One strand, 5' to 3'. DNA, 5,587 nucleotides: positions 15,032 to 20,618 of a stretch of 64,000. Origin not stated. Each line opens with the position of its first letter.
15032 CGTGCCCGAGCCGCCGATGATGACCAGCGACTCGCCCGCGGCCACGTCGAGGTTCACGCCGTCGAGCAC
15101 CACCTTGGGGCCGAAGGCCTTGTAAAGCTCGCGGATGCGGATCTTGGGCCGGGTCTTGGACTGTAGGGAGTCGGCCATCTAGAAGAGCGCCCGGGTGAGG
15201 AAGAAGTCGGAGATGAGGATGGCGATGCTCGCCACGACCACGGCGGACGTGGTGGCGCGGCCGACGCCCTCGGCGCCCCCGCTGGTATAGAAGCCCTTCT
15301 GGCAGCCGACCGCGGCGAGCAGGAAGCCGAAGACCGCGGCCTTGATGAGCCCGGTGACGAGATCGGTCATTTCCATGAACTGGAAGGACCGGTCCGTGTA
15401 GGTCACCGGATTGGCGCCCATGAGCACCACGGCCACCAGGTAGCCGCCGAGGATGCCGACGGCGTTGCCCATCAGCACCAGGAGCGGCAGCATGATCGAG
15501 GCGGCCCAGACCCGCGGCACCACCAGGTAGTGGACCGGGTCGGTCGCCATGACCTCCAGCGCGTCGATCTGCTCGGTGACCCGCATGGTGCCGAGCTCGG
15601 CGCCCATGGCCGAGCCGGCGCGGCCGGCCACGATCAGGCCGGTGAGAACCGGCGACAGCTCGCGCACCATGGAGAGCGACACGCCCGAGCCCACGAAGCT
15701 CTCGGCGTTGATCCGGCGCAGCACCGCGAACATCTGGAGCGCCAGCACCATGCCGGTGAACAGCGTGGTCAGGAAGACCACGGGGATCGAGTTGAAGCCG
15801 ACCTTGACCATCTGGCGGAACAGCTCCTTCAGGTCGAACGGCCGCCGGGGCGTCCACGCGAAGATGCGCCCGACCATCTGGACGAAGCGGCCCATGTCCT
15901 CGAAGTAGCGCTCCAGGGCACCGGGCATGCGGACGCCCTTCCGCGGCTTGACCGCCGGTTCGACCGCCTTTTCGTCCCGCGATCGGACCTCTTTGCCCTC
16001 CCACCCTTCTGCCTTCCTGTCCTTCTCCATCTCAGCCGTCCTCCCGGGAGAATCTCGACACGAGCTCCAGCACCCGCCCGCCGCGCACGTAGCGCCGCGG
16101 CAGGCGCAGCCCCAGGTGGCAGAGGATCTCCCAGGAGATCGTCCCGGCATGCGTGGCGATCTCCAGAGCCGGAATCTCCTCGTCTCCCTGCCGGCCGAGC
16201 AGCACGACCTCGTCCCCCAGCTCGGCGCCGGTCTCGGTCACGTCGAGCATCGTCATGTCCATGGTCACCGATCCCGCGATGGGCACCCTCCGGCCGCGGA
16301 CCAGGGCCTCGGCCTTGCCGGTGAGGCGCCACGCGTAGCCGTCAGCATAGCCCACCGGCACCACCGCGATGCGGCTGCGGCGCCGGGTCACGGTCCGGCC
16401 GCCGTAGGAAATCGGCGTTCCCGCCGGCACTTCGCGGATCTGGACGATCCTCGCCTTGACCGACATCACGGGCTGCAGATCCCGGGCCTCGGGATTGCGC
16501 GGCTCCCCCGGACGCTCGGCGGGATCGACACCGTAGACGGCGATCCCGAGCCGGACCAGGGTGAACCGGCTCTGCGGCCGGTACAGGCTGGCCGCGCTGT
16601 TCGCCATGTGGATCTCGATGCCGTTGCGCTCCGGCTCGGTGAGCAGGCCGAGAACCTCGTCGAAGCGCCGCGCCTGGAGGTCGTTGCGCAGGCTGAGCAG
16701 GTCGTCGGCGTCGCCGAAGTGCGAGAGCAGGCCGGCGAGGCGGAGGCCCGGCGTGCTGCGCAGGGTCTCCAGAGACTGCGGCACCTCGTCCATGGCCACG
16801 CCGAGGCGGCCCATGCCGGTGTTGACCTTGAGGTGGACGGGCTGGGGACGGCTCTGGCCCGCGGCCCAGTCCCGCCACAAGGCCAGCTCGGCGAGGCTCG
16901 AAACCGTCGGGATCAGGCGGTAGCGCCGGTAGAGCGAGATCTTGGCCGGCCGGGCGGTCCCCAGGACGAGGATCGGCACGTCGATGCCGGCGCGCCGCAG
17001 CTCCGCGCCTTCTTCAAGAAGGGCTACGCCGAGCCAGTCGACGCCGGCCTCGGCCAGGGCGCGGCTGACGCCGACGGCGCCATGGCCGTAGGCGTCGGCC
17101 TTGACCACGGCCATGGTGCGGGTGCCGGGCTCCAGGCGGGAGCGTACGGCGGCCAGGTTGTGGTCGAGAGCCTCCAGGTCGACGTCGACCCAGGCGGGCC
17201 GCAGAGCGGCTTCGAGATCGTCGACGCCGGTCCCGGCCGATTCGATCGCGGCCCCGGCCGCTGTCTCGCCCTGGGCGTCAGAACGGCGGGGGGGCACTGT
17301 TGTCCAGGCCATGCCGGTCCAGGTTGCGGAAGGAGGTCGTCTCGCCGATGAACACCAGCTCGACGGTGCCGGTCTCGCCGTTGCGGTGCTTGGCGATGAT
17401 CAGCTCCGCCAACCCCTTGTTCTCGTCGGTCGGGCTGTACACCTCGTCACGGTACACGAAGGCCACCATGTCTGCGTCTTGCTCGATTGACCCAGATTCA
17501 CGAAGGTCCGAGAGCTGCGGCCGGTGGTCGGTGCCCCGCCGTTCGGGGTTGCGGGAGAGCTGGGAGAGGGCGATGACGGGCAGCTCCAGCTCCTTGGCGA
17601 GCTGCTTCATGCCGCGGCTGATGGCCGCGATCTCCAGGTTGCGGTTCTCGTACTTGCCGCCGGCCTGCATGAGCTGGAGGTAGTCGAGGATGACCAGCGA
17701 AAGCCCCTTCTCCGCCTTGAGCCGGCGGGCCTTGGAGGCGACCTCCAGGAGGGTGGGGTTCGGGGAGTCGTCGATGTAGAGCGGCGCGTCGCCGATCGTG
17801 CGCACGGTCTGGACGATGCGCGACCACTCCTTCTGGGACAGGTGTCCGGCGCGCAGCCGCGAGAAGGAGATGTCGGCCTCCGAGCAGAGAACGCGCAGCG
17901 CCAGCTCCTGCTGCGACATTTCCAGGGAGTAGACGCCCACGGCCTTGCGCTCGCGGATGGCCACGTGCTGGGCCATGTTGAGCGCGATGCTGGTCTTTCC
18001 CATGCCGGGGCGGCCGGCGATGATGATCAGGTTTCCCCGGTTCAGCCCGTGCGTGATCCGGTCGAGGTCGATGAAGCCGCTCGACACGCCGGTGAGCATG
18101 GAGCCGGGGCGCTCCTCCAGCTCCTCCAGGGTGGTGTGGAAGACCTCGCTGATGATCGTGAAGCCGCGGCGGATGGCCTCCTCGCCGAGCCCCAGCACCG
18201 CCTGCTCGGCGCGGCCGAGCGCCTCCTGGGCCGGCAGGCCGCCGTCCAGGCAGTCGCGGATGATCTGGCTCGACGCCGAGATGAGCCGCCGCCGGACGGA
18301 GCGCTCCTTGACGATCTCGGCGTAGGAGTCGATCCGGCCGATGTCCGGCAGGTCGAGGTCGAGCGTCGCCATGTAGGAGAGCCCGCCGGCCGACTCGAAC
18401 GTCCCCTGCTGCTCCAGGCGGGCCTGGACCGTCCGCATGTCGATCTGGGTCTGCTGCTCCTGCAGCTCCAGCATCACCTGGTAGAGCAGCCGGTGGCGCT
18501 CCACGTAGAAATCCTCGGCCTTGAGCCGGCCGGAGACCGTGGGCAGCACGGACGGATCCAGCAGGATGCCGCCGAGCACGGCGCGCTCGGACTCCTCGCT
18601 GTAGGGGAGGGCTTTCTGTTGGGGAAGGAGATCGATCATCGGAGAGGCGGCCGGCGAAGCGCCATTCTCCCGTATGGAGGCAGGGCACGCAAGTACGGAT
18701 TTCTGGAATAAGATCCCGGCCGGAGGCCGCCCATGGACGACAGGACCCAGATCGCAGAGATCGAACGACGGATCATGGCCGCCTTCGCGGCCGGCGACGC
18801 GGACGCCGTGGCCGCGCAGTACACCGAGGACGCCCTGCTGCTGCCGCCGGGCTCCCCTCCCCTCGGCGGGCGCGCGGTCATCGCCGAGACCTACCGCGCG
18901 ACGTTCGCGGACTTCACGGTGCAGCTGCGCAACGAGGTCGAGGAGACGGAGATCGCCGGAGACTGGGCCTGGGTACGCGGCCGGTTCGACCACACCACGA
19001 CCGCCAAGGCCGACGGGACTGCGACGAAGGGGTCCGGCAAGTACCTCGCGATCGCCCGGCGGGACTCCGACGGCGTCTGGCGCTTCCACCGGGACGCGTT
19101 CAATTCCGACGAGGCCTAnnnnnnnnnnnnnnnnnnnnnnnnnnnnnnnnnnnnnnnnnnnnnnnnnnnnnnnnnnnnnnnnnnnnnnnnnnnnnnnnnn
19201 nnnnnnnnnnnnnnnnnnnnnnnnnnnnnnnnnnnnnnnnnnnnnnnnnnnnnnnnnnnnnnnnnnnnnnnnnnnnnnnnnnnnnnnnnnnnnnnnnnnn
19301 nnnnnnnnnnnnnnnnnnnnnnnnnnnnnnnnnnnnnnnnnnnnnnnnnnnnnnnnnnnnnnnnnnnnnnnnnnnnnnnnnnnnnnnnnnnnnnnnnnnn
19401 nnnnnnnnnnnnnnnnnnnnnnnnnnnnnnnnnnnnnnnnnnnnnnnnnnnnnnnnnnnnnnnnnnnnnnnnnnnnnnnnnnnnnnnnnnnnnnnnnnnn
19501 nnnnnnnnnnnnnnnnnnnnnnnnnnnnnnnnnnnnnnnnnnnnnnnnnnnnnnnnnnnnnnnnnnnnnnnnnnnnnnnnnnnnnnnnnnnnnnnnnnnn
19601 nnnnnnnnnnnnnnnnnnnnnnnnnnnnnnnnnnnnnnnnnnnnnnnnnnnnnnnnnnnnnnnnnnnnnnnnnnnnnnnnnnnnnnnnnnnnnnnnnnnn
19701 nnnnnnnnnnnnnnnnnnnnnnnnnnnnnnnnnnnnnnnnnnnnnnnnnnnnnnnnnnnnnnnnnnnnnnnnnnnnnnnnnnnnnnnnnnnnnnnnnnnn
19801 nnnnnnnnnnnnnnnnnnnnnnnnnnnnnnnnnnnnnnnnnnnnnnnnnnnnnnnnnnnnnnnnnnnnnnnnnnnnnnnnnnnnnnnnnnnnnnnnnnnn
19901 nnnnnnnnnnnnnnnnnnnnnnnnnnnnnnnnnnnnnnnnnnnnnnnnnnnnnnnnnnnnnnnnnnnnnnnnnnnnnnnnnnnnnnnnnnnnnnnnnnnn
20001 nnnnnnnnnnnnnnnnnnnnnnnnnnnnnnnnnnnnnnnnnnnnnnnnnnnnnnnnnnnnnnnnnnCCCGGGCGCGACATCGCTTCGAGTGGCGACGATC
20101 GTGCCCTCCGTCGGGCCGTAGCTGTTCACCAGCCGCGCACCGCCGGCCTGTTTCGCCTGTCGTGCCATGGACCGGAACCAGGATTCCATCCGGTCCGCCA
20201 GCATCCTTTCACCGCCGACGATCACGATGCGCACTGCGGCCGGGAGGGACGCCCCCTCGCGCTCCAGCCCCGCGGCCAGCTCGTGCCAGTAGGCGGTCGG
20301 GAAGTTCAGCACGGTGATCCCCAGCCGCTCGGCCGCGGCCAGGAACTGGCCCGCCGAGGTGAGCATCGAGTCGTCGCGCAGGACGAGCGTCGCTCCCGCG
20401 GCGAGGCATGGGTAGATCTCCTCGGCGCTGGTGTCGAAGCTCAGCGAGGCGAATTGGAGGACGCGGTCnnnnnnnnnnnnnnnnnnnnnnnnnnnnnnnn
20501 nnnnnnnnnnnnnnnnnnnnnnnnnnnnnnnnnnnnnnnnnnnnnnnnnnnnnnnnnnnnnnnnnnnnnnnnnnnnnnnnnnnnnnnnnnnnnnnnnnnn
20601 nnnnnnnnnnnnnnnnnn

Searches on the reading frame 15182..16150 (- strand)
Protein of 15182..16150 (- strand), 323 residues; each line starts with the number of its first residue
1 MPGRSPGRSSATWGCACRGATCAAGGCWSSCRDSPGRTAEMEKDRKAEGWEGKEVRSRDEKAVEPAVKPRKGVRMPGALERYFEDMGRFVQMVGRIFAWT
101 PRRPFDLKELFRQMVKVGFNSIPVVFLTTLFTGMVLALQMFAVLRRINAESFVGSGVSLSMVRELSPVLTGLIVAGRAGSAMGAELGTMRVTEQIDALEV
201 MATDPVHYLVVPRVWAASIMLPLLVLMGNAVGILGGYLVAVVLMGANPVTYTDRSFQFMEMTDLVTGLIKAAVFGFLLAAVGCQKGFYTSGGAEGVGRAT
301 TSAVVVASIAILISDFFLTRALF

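Call 12: search_protein_families(library=pfam, proteins=[window:15182-16150:-], max_evalue=0.01)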
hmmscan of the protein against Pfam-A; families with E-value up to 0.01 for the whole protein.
window:15182-16150:- (323 aa): 1 family
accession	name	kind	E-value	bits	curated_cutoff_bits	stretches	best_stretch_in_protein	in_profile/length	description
PF02405.21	MlaE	-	2.3e-83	279.4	22.5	1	111-319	2-210/212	Permease MlaE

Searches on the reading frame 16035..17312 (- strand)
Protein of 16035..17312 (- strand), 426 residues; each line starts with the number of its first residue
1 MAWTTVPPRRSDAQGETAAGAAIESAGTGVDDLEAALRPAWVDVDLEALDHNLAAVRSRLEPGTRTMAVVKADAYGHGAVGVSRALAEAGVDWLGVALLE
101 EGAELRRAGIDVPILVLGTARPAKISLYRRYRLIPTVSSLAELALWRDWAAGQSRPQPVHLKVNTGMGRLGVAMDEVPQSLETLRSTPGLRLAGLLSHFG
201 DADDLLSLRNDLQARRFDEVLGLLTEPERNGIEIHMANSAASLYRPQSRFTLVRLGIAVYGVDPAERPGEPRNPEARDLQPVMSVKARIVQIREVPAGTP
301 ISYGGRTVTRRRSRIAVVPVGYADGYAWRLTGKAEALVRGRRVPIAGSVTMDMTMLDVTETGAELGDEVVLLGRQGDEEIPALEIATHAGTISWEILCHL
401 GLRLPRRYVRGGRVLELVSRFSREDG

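Call 24: search_protein_families(library=pfam, proteins=[window:16035-17312:-], max_evalue=0.001)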
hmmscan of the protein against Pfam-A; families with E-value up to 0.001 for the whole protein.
window:16035-17312:- (426 aa): 2 families
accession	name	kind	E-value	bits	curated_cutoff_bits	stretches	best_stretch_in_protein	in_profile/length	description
PF01168.26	Ala_racemase_N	-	1.3e-68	231.5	24.1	1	44-264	1-220/220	Alanine racemase, N-terminal domain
PF00842.27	Ala_racemase_C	-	4.7e-45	152.7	25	1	282-408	1-127/127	Alanine racemase, C-terminal domain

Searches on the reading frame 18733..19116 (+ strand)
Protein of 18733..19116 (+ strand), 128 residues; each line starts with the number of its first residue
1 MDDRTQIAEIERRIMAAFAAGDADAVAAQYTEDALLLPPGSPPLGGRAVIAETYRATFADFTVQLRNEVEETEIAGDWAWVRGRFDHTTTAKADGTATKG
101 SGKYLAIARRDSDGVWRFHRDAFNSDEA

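Call 12: search_protein_families(library=pfam, proteins=[window:18733-19116:+], max_evalue=0.01)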
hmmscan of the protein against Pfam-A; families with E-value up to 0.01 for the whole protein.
window:18733-19116:+ (128 aa): 5 families
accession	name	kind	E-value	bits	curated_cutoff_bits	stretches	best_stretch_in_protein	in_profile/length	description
PF14534.12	DUF4440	-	2.4e-16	60.5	25.2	1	7-117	1-106/107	Domain of unknown function (DUF4440)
PF12680.13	SnoaL_2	-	2.5e-11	44.5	27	1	12-110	2-94/102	SnoaL-like domain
PF13474.12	SnoaL_3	-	1.8e-07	31.9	22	1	12-118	6-111/121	SnoaL-like domain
PF13577.12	SnoaL_4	-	2.1e-06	28.2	24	1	2-120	4-124/126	SnoaL-like domain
PF07366.18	SnoaL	-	0.00038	20.7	28.4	1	11-100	4-92/126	SnoaL-like polyketide cyclase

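Call 41: list_cluster_members(proteins=[P0001, window:18733-19116:+, window:17278-18645:-])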
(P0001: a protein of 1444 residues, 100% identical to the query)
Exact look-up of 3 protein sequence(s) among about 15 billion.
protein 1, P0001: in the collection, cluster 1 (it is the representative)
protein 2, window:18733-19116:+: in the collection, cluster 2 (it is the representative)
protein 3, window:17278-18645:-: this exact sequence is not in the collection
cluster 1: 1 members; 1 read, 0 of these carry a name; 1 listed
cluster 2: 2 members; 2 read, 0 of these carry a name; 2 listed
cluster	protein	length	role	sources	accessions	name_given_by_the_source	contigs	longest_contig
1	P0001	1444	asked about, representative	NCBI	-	-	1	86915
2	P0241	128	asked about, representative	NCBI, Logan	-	-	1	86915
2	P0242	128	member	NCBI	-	-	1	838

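Call 51: search_protein_families(library=ncbifam, proteins=[window:18733-19116:+], max_evalue=0.01)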
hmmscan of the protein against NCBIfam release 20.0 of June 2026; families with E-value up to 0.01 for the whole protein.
window:18733-19116:+ (128 aa): 1 family
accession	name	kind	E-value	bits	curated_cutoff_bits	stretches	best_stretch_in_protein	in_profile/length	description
TIGR02246.1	TIGR02246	subfamily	1.2e-12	48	33.95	1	2-122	1-122/128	SgcJ/EcaC family oxidoreductase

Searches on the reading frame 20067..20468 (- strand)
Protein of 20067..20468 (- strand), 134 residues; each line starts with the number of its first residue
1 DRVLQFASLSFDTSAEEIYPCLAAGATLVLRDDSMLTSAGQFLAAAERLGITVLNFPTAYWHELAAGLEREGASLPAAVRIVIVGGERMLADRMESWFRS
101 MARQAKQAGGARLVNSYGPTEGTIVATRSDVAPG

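Call 63: search_solved_structures(query=window:20067-20468:-, max_evalue=1e-10, show_alignments=3)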
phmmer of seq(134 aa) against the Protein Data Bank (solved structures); distinct sequences matched with E-value up to 1e-10: 3.
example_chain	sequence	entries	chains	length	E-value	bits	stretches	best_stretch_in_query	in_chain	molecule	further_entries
4d4g_A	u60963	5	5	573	4.9e-28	101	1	1-126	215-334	APNAA1 | APNA A1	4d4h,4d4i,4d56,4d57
3vnq_A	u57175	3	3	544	6.9e-12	48.8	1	1-131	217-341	NRPS adenylation protein CytC1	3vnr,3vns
7xbs_A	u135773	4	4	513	1.4e-11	47.8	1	1-129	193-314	CmnG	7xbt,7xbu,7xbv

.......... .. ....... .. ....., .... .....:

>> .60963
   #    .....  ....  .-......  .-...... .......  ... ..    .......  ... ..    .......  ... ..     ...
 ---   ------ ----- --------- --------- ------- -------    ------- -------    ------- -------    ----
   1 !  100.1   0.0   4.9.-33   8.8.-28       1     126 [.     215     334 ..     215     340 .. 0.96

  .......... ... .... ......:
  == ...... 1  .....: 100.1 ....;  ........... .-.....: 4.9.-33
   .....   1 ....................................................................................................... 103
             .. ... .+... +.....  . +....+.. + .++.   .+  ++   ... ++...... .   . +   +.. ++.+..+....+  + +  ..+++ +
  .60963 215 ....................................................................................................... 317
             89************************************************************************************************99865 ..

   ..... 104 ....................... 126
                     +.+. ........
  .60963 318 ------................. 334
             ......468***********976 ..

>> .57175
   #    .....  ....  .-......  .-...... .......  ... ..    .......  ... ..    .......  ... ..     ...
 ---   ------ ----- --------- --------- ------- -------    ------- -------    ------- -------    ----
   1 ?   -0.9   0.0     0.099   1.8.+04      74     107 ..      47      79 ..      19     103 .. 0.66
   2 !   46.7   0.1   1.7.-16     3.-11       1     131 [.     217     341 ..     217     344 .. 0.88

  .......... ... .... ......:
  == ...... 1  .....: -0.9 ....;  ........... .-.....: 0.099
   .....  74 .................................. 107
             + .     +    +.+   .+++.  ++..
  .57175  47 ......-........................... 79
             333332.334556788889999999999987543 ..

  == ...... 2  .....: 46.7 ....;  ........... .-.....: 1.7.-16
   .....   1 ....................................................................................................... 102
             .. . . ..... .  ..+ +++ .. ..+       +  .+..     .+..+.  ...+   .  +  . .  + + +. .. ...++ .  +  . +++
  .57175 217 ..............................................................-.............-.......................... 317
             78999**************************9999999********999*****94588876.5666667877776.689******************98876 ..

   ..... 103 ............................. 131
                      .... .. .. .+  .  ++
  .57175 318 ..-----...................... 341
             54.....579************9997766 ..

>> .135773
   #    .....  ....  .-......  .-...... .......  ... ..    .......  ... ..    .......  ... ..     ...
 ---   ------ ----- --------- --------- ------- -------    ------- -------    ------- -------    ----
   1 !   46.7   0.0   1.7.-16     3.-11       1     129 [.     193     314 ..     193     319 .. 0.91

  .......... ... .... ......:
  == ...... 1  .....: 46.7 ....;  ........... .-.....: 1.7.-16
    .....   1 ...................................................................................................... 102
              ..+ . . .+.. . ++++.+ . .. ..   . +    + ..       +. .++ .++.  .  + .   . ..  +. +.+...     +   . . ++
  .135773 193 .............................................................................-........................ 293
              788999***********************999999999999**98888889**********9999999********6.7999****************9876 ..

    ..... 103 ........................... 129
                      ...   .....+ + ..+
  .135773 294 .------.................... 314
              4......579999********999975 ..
